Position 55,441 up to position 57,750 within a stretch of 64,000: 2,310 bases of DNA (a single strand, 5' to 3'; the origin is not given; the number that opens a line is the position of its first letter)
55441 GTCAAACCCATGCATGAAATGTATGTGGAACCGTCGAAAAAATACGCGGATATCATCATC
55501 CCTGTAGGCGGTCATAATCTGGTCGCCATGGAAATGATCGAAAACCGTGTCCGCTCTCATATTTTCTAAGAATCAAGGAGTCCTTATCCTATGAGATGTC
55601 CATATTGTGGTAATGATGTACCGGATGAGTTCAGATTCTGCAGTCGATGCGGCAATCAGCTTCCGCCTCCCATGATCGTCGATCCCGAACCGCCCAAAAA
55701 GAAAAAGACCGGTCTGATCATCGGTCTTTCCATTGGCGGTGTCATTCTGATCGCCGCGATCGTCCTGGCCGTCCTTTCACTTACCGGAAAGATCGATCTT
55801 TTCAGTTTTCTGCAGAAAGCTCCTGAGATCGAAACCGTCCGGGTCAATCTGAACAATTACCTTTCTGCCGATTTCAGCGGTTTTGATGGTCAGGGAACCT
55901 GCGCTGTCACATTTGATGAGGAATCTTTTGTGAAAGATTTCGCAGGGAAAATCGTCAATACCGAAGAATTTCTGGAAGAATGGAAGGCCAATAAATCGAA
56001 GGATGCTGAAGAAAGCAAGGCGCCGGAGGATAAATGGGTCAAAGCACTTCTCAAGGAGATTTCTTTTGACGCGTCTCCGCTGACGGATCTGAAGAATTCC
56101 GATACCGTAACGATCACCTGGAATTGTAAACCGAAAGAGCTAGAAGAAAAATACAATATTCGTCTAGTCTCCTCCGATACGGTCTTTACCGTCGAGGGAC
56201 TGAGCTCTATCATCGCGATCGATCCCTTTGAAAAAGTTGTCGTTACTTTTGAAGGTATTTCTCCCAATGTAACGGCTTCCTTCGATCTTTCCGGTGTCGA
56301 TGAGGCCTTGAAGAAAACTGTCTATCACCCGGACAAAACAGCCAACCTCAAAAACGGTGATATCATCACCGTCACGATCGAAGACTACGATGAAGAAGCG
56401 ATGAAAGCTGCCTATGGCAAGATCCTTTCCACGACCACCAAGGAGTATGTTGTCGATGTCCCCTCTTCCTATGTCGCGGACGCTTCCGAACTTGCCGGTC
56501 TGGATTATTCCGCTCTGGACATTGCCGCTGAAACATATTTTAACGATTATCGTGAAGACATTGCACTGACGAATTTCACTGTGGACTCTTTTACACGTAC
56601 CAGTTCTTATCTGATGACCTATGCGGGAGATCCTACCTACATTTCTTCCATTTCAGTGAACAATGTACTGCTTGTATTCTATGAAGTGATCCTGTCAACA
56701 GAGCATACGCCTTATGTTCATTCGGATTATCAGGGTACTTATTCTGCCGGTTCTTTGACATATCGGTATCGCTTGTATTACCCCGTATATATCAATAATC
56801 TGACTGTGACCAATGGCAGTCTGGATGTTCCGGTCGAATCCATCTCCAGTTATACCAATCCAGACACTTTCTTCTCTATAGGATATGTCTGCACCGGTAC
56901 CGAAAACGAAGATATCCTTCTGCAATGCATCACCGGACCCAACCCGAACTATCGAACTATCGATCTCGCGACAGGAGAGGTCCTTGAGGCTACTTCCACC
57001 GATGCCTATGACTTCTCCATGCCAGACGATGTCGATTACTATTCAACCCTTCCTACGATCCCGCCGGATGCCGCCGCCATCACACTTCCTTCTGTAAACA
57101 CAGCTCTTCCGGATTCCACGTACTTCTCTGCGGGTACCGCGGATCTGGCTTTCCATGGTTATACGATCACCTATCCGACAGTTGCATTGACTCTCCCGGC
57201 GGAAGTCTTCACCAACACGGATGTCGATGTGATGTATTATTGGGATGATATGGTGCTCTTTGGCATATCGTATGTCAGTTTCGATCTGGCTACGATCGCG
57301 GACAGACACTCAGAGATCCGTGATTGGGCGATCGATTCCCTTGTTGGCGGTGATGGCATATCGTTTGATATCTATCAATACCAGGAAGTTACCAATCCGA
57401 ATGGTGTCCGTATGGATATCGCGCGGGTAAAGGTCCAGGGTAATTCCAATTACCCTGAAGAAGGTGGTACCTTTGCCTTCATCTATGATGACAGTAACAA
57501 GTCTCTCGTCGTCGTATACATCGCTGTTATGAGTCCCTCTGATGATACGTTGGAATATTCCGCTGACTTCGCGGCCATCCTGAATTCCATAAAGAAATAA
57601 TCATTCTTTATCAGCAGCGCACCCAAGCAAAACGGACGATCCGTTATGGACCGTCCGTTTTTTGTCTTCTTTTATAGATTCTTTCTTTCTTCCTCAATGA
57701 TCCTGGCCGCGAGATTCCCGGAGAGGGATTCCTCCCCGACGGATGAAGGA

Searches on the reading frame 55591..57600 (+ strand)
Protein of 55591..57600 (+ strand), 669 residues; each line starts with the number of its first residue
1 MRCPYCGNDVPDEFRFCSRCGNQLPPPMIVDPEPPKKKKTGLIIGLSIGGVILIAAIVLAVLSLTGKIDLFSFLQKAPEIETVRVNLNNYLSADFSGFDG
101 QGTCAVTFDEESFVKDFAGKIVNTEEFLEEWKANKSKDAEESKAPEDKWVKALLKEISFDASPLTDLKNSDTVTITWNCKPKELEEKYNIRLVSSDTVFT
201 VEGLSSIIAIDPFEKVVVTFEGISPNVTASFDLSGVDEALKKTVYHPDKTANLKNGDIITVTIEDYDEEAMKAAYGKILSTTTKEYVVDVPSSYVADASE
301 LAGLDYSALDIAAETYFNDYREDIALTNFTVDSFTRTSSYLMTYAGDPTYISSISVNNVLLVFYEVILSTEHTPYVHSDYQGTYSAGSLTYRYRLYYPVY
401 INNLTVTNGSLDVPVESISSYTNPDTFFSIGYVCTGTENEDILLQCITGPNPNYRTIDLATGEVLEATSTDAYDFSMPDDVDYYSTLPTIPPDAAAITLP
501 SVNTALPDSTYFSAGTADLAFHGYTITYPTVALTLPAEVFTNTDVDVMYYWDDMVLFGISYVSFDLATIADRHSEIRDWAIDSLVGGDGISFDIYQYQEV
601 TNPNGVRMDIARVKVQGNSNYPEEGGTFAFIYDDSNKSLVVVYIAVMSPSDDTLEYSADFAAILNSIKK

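Call 25: search_protein_families(library=pfam, proteins=[window:55591-57600:+], max_evalue=0.00001)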
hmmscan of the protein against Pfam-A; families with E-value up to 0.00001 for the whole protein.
window:55591-57600:+ (669 aa): 1 family
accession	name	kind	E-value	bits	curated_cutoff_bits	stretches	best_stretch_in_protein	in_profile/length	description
PF13240.11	Zn_Ribbon_1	-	5.5e-07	29.6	25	1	3-24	2-23/23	zinc-ribbon domain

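Call 50: search_protein_families(library=pfam, proteins=[window:55591-57600:+], max_evalue=0.01)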
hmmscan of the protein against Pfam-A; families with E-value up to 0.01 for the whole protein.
window:55591-57600:+ (669 aa): 6 families
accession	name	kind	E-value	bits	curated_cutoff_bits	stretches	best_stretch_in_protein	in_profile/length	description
PF13240.11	Zn_Ribbon_1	-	5.5e-07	29.6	25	1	3-24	2-23/23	zinc-ribbon domain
PF24463.1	DUF7577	-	3.9e-05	23.6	28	1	2-25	4-27/27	Domain of unknown function (DUF7577)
PF12773.13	DZR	-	0.00017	22.1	27.3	1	3-25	1-23/45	Double zinc ribbon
PF24460.1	DUF7575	-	0.00019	21.1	28.5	1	2-25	5-28/28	Domain of unknown function (DUF7575)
PF13248.11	Zn_ribbon_3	-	0.0021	17.9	27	1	2-23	4-25/26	zinc-ribbon domain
PF18912.6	DZR_2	-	0.0068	16.7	27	0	2-26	9-33/56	Double zinc ribbon domain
